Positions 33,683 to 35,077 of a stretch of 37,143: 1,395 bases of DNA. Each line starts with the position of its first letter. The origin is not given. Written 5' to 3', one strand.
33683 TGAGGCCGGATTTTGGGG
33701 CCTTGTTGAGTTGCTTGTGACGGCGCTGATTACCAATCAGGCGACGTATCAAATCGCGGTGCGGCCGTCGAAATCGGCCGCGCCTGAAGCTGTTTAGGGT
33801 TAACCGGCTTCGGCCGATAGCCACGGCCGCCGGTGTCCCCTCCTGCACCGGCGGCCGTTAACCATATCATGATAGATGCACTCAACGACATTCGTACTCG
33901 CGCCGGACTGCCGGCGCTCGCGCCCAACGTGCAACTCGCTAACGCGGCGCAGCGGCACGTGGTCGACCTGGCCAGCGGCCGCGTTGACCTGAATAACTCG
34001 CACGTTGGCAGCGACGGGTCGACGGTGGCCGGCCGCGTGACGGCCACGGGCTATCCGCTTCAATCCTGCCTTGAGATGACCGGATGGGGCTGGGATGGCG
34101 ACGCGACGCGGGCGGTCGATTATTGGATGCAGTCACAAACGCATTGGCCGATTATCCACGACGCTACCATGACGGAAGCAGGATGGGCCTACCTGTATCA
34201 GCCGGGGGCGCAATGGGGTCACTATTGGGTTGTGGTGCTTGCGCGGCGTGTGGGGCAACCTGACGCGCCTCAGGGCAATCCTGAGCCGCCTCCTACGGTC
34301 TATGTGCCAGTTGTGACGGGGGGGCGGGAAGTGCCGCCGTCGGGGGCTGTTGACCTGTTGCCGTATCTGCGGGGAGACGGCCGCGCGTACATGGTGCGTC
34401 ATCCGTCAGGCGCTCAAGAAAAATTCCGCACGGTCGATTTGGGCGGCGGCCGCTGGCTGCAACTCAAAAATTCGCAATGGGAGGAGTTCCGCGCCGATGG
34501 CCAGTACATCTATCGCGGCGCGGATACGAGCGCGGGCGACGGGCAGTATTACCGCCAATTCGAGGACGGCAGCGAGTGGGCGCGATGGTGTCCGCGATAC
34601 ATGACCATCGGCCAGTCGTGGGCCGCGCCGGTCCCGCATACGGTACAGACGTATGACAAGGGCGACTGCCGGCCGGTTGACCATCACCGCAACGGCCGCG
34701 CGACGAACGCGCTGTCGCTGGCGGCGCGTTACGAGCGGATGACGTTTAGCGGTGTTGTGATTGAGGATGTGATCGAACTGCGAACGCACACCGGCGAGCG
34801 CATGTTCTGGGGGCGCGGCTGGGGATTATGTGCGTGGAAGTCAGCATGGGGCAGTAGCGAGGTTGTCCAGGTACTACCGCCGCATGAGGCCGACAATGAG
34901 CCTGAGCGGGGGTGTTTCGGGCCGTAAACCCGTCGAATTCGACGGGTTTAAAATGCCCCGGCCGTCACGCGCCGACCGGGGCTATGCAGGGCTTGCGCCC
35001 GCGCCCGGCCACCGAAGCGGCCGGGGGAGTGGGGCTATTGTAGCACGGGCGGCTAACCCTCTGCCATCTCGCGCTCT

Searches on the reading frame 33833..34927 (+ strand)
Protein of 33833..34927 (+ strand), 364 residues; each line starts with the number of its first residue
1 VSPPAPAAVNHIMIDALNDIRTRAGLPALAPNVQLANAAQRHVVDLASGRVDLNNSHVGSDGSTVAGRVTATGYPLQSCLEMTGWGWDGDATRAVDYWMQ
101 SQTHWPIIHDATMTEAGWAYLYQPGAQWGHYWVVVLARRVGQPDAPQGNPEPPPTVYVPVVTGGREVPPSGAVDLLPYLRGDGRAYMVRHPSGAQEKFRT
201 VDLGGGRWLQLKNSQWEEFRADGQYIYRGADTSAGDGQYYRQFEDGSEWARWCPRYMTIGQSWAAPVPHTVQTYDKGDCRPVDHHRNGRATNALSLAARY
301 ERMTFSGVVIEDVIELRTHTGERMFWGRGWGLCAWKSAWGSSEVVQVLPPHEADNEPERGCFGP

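Call 40: search_protein_families(library=pfam, proteins=[window:33833-34927:+], max_evalue=0.01)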
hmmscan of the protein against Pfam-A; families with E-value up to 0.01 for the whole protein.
window:33833-34927:+ (364 aa): 1 family
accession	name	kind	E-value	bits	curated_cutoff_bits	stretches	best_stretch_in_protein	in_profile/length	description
PF00188.32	CAP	-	8.4e-16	59.3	21.1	1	15-135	2-116/117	Cysteine-rich secretory protein family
